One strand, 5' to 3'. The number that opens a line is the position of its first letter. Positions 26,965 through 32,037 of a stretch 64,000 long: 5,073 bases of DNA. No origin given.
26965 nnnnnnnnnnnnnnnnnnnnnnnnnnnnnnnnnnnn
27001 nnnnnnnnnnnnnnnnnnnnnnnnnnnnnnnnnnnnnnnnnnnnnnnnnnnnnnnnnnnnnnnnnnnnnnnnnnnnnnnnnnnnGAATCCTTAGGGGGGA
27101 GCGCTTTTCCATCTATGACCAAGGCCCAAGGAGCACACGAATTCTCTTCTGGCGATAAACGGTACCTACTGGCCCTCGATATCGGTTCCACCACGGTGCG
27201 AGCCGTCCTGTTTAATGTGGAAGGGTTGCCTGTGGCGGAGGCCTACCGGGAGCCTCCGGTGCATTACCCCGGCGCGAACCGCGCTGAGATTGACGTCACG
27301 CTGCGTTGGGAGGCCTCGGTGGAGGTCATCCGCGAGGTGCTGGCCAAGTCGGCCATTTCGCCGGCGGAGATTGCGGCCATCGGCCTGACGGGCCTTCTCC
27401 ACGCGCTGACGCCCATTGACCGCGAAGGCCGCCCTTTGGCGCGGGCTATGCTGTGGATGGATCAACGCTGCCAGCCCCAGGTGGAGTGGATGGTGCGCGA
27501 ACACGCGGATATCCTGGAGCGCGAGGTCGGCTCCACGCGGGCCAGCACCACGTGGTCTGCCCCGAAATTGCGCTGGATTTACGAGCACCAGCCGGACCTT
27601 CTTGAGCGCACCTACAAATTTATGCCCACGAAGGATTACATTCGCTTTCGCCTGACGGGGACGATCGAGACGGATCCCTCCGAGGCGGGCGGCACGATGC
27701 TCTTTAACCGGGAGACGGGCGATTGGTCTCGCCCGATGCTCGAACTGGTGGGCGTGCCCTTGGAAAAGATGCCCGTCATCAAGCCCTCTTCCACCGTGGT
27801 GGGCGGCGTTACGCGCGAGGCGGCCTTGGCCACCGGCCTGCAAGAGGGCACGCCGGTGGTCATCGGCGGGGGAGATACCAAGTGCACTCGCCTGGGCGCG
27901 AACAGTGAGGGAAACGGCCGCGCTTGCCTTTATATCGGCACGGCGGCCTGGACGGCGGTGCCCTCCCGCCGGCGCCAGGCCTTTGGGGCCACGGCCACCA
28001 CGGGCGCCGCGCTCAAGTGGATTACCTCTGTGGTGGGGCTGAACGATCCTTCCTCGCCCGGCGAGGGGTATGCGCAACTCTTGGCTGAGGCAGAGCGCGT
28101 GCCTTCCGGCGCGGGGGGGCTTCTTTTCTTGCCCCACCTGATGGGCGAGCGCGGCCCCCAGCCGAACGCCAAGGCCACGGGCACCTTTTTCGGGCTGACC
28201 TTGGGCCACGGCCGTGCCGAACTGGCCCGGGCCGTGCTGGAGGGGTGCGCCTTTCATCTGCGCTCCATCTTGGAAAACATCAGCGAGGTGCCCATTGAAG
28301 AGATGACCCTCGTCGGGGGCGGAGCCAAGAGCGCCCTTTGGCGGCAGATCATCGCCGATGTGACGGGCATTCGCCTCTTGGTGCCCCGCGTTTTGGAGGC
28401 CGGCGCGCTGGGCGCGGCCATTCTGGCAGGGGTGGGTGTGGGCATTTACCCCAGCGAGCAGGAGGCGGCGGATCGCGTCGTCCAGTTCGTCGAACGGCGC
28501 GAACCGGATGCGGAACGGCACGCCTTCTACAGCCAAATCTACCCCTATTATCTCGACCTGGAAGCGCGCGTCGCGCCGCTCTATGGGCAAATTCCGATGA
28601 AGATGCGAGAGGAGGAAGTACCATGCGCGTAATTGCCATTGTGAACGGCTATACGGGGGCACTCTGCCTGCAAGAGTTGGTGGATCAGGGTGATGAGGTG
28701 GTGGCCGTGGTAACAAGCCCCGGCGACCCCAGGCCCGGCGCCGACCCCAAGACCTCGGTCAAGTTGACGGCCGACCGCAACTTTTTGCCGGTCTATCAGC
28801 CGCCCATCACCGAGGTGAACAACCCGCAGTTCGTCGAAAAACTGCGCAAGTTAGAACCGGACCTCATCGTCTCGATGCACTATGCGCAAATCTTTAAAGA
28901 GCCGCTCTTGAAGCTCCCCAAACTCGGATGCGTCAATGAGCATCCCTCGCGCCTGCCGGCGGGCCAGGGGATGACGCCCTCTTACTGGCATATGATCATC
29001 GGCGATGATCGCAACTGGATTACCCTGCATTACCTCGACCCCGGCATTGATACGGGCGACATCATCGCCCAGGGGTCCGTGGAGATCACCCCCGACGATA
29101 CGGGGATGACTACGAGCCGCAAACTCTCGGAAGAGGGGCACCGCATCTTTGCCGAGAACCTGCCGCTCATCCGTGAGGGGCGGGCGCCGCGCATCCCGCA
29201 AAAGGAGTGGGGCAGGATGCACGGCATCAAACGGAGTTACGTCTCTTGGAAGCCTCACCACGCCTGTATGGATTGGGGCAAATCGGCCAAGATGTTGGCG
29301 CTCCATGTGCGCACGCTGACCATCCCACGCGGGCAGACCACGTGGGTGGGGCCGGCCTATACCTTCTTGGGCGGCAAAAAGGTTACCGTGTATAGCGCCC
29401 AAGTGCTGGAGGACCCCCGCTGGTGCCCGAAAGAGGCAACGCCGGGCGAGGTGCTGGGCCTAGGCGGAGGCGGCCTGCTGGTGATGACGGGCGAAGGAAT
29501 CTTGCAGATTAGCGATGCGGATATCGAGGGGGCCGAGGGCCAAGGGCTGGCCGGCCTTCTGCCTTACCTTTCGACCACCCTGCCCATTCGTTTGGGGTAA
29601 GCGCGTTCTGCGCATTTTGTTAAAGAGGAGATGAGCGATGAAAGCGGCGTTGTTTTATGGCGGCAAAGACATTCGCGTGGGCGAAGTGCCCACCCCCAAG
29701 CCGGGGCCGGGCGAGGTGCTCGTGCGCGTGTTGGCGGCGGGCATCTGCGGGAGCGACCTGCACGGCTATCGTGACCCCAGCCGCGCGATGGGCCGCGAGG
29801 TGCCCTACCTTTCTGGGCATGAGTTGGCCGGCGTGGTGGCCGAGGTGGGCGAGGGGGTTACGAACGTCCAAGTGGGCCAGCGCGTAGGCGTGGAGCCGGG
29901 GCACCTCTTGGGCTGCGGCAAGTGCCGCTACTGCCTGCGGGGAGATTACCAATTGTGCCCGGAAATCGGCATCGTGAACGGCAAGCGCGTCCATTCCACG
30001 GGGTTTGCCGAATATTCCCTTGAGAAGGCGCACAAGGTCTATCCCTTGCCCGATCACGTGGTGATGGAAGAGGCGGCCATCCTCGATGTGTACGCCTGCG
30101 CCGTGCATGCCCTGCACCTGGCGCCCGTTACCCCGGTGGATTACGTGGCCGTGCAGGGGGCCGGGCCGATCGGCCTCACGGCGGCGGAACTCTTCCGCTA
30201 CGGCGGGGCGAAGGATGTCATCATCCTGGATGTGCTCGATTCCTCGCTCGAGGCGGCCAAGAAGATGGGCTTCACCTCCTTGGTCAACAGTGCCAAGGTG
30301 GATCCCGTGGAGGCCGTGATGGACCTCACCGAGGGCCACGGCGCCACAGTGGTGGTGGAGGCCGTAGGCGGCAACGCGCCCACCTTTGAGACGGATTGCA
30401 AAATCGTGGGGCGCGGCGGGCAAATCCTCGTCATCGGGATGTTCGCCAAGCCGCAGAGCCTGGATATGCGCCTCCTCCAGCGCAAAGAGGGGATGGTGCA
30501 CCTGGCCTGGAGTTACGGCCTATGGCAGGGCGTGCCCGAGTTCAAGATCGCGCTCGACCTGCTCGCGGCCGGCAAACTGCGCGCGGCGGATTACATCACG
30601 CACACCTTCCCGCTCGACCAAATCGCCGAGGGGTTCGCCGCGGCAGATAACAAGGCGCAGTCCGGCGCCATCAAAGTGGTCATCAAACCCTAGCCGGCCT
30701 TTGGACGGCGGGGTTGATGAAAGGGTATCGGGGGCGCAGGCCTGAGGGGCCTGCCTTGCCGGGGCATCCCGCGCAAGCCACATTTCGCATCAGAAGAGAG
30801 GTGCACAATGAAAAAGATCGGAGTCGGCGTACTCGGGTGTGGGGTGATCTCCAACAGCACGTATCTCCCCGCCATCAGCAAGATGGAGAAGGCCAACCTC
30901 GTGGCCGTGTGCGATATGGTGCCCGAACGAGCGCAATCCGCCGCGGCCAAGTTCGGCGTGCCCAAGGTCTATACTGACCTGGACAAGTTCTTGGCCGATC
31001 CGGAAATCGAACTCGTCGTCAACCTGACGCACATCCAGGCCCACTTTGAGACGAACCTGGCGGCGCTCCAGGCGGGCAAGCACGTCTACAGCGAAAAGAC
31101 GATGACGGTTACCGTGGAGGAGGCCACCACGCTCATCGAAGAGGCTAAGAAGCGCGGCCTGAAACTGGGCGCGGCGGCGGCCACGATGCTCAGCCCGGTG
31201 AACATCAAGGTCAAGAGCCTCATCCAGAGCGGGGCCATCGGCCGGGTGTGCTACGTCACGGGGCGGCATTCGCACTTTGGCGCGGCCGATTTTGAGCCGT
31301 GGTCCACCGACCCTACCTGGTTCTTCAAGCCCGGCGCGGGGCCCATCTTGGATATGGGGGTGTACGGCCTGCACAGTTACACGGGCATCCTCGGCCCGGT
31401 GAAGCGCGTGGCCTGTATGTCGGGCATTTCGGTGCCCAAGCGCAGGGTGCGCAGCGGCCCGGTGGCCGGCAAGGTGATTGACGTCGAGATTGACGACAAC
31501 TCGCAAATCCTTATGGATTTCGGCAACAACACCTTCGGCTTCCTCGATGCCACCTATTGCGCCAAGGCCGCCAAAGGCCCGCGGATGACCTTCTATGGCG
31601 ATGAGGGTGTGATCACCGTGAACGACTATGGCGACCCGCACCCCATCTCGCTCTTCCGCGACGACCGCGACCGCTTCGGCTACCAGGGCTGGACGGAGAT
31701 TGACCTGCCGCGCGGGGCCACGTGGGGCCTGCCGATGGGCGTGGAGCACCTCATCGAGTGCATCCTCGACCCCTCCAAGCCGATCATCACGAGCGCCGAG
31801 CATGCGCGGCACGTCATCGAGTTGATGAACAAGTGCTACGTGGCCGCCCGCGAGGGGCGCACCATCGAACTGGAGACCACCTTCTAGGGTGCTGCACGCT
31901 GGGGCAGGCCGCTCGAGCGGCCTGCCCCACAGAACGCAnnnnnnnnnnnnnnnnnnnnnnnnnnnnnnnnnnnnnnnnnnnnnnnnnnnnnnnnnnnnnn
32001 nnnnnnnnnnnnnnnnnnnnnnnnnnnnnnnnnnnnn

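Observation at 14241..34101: Candidate undescribed pathway: ten Gfo/Idh/MocA dehydrogenases built around an orphan glycyl radical enzyme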

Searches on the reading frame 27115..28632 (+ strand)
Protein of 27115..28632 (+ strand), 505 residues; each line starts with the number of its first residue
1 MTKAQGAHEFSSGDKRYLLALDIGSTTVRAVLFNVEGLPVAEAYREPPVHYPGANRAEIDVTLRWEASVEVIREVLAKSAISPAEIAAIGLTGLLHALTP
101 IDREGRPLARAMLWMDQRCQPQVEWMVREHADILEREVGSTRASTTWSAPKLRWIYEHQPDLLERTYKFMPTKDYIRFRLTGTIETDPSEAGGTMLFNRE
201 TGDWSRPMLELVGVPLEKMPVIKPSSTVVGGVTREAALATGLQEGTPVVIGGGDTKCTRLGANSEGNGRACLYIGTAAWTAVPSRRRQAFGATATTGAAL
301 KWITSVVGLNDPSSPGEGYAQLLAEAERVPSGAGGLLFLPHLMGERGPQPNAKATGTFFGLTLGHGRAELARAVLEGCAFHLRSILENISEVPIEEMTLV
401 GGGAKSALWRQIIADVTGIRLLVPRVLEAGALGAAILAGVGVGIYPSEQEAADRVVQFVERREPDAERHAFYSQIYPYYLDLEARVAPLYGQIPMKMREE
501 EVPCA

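Call 4: search_protein_families(library=pfam, proteins=[window:27115-28632:+])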
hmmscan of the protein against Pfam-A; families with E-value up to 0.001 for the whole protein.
window:27115-28632:+ (505 aa): 3 families
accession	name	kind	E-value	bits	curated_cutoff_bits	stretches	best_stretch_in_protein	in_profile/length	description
PF00370.27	FGGY_N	-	7.3e-59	199.8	28.8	1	17-261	1-245/245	FGGY family of carbohydrate kinases, N-terminal domain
PF02782.22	FGGY_C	-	1.9e-32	113.1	27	1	286-441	37-197/198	FGGY family of carbohydrate kinases, C-terminal domain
PF01869.26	BcrAD_BadFG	-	2.2e-05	24.6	31.5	1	21-96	3-74/271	BadF/BadG/BcrA/BcrD ATPase family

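Call 7: search_protein_families(library=ncbifam, proteins=[window:27115-28632:+], max_evalue=0.00001)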
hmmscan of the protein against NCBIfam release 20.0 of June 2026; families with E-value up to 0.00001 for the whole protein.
window:27115-28632:+ (505 aa): 12 families
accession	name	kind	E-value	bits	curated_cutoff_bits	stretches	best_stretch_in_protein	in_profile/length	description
TIGR01312.1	XylB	equivalog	3.6e-95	319.3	380.25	1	20-482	2-479/481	xylulokinase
NF008187.0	PRK10939.1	equivalog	6.2e-71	239.6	528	2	15-279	3-268/521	autoinducer-2 kinase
TIGR01314.1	gntK_FGGY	equivalog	2.2e-65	221.1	648.55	2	17-278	1-261/505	gluconokinase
NF011601.0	PRK15027.1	equivalog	2.1e-64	217.7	912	1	19-480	3-473/484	xylulokinase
TIGR01311.1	glycerol_kin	equivalog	8.3e-57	192.6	590.35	2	17-270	2-258/496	glycerol kinase GlpK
NF000756.0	PRK00047.1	subfamily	2.6e-53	181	498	2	14-277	3-269/502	glycerol kinase GlpK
NF003154.0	PRK04123.1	equivalog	2.6e-42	145.3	428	2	319-484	366-535/554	ribulokinase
TIGR02628.1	fuculo_kin_coli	equivalog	2.7e-42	145.3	470.9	1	19-455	4-455/465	L-fuculokinase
TIGR01315.1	5C_CHO_kinase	subfamily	4.3e-31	108.2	408.7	2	19-261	3-262/541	FGGY family pentulose kinase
TIGR01234.1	L-ribulokinase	equivalog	3e-30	105.5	583.25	2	324-483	364-527/536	ribulokinase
TIGR02627.1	rhamnulo_kin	equivalog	1.6e-21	76.4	527.95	2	97-280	79-255/454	rhamnulokinase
NF007925.0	PRK10640.1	equivalog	6.9e-18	64.3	639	2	70-231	58-219/489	rhamnulokinase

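Call 83: search_solved_structures(query=window:27115-28632:+, max_evalue=1e-40)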
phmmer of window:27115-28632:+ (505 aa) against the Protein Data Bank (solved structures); distinct sequences matched with E-value up to 1e-40: 10.
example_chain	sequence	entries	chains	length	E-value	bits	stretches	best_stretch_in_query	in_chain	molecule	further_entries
2itm_A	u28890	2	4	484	3.8e-59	204.1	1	19-483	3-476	Xylulose kinase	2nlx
5ya0_A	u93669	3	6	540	4.6e-57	197.2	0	12-268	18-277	Autoinducer-2 kinase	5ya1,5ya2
2zf5_O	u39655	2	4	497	2e-50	175.4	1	16-453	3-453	Glycerol kinase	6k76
6k78_B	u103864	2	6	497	2.4e-50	175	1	16-453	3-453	Glycerol kinase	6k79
6k78_A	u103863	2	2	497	2.5e-50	175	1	16-453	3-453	Glycerol kinase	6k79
2dpn_A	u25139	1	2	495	1.3e-49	172.6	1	17-472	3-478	Glycerol kinase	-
3gbt_A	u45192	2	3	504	2.7e-49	171.6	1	16-493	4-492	Gluconate kinase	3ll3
6ude_A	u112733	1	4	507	2.7e-45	158.4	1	12-453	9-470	Glycerol kinase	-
3ifr_A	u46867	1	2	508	7e-43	150.4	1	14-490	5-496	Carbohydrate kinase, FGGY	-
5vm1_A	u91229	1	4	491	3.6e-41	144.8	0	18-439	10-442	Xylulokinase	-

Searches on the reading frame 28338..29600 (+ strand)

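Call 4: search_protein_families(library=pfam, proteins=[window:28338-29600:+])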
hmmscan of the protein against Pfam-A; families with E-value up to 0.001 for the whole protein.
window:28338-29600:+ (420 aa): 2 families
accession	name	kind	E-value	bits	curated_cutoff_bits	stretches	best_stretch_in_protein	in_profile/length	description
PF00551.24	Formyl_trans_N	-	5e-24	85.5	26.1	1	110-273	17-179/181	Formyl transferase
PF02911.23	Formyl_trans_C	-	1.6e-09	38.3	21.1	1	306-398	4-86/100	Formyl transferase, C-terminal domain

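Call 7: search_protein_families(library=ncbifam, proteins=[window:28338-29600:+], max_evalue=0.00001)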
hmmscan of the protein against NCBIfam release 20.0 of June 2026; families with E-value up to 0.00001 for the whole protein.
window:28338-29600:+ (420 aa): 6 families
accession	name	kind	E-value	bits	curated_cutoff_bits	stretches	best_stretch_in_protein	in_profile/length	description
NF005998.1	PRK08125.1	equivalog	2.3e-42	145.2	777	1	104-396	9-281/649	bifunctional UDP-4-amino-4-deoxy-L-arabinose formyltransferase/UDP-glucuronic acid oxidase ArnA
NF005414.0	PRK06988.1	equivalog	7.1e-37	127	316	1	97-390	4-281/311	formyltransferase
TIGR00460.1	fmt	equivalog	8.3e-35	120.4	201.5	1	110-398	15-291/315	methionyl-tRNA formyltransferase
TIGR00639.1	PurN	equivalog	1.1e-15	57.7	150.1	1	164-278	70-184/192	phosphoribosylglycinamide formyltransferase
NF005755.0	PRK07579.1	equivalog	2.5e-11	43.9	238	1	156-287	49-176/245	dTDP-4-amino-4,6-dideoxyglucose formyltransferase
NF004684.0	PRK06027.1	subfamily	9.8e-06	25.4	223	0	162-255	154-247/286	formyltetrahydrofolate deformylase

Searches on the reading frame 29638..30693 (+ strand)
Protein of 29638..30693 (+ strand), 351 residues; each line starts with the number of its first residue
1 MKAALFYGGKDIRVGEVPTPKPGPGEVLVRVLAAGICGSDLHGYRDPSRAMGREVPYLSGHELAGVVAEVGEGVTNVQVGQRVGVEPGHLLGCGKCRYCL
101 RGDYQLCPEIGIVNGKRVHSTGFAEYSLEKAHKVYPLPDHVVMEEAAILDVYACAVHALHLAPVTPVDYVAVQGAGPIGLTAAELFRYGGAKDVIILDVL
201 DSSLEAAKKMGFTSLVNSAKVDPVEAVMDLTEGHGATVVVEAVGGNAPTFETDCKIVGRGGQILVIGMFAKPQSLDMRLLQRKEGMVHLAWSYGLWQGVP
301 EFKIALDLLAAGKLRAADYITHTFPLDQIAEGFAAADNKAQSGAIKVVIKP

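Call 4: search_protein_families(library=pfam, proteins=[window:29638-30693:+])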
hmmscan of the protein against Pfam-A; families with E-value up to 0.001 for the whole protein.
window:29638-30693:+ (351 aa): 4 families
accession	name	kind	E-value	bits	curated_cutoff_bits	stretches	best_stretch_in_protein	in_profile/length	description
PF08240.17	ADH_N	-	2e-27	95.9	23.5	1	23-139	1-104/104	Alcohol dehydrogenase GroES-like domain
PF00107.32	ADH_zinc_N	-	2.8e-21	76.2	31.8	1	177-310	1-128/129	Zinc-binding dehydrogenase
PF13602.12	ADH_zinc_N_2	-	1.9e-06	29.3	27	1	212-343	3-130/134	Zinc-binding dehydrogenase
PF16912.11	Glu_dehyd_C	-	1.1e-05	25.4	34.9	1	169-349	33-209/211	Glucose dehydrogenase C-terminus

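Call 7: search_protein_families(library=ncbifam, proteins=[window:29638-30693:+], max_evalue=0.00001)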
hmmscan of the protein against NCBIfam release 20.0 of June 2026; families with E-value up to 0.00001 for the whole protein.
window:29638-30693:+ (351 aa): 23 families
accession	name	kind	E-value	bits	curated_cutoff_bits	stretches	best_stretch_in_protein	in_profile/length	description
TIGR00692.1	tdh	equivalog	2.7e-60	204.2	458.35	1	10-343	9-334/340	L-threonine 3-dehydrogenase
NF003808.0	PRK05396.1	equivalog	1.1e-58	198.7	380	1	12-348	13-337/341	L-threonine 3-dehydrogenase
NF041097.1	keto_inos_dh_IolM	equivalog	3e-57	194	450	1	8-342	36-383/389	scyllo-inosose 3-dehydrogenase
NF007489.0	PRK10083.1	equivalog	4.1e-47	160.8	376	1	8-348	8-334/339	Zn-dependent oxidoreductase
TIGR03451.1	mycoS_dep_FDH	equivalog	4.8e-44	150.6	512.9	1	10-336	12-346/358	S-(hydroxymethyl)mycothiol dehydrogenase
TIGR03989.1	Rxyl_3153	subfamily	1.2e-42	146.6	440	1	3-335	4-357/370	NDMA-dependent alcohol dehydrogenase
NF007375.0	PRK09880.1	equivalog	6.9e-38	130.3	469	1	25-348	28-342/344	L-idonate 5-dehydrogenase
NF007642.0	PRK10309.1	equivalog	9.5e-38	130.3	550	1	1-346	1-343/347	galactitol-1-phosphate 5-dehydrogenase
TIGR02818.1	adh_III_F_hyde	equivalog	3.5e-36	125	543.95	2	6-130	8-128/368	S-(hydroxymethyl)glutathione dehydrogenase/class III alcohol dehydrogenase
NF010344.0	PRK13771.1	subfamily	1.5e-30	106.4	349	1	1-347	1-331/334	putative alcohol dehydrogenase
NF006940.0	PRK09422.1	equivalog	3e-30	105.3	344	1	1-277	1-270/338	alcohol dehydrogenase AdhP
TIGR03366.1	HpnZ_proposed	hypoth_equivalog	7.7e-27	94.3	328.1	1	21-271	2-257/315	putative phosphonate catabolism associated alcohol dehydrogenase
TIGR02824.1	quinone_pig3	subfamily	4.6e-26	91.6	296.8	2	119-284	90-256/325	putative NAD(P)H quinone oxidoreductase, PIG3 family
NF041172.1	AcrlCoa_red_Thmprot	equivalog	5.4e-25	88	500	1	1-345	1-330/334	acryloyl-CoA reductase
NF047908.1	AldhRedAhr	equivalog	4.1e-23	81.8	470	1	23-277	27-270/335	NADPH-dependent aldehyde reductase Ahr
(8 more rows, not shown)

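Call 80: search_solved_structures(query=window:29638-30693:+, max_evalue=1e-30)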
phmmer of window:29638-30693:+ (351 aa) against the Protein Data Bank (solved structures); distinct sequences matched with E-value up to 1e-30: 38.
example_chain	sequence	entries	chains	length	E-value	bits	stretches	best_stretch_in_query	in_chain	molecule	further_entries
5vm2_A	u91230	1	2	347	3.2e-47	164.5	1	12-349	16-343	Alcohol dehydrogenase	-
2dfv_A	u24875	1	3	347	4.7e-47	164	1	13-334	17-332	Probable L-threonine 3-dehydrogenase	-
2d8a_A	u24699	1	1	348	4.8e-47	163.9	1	13-334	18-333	Probable L-threonine 3-dehydrogenase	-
3gfb_A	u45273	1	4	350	7.3e-47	163.3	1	14-334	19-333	L-threonine 3-dehydrogenase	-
1e3j_A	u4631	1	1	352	3.7e-42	147.9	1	4-349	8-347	NADP(H)-DEPENDENT KETOSE REDUCTASE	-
2dq4_A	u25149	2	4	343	1.4e-41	145.9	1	15-351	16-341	L-threonine 3-dehydrogenase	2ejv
7y9p_A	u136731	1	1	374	4.4e-41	144.3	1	23-295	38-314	Xylitol dehydrogenase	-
6iqd_A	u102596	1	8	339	5.4e-39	137.5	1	9-345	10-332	Alcohol dehydrogenase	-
4ilk_A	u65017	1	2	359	5.4e-39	137.5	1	12-335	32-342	Starvation sensing protein rspB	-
6z42_A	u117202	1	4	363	1.8e-37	132.4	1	12-268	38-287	Alcohol dehydrogenase, zinc-containing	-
9u4x_A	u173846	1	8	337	2.7e-37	131.9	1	1-269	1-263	Alcohol dehydrogenase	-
1pl6_A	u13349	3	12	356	3.3e-37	131.6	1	5-335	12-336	Sorbitol dehydrogenase | human sorbitol dehydrogenase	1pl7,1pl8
1llu_A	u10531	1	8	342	4.5e-37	131.2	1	1-272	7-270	Alcohol Dehydrogenase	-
3qe3_A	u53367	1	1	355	5e-37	131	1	5-349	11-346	Sorbitol dehydrogenase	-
9flz_A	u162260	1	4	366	5.1e-37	131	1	2-269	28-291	alcohol dehydrogenase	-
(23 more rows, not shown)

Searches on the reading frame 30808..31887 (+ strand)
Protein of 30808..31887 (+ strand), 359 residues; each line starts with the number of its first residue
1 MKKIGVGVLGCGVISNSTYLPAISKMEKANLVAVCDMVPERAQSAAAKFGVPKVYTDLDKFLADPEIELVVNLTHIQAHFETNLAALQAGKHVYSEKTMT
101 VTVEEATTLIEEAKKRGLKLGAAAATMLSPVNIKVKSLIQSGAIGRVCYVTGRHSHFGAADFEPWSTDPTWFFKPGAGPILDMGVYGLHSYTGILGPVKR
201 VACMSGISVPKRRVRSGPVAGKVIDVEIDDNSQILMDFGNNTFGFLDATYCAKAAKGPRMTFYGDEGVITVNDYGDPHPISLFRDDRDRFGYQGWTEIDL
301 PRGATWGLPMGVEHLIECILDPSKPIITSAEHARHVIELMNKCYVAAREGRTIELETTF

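Call 4: search_protein_families(library=pfam, proteins=[window:30808-31887:+])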
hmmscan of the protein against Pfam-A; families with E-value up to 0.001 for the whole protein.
window:30808-31887:+ (359 aa): 4 families
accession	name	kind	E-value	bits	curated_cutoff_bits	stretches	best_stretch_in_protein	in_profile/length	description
PF01408.29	GFO_IDH_MocA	-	4.9e-24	85.8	24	1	4-121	1-117/120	Oxidoreductase family, NAD-binding Rossmann fold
PF22725.1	GFO_IDH_MocA_C3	-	9.6e-22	77.7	27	1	134-269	3-123/124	GFO/IDH/MocA C-terminal domain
PF02894.22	GFO_IDH_MocA_C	-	3.4e-14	53.6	22.9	1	136-355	1-218/218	Oxidoreductase family, C-terminal alpha/beta domain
PF03447.22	NAD_binding_3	-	1e-08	36.3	24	1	10-119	1-112/116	Homoserine dehydrogenase, NAD binding domain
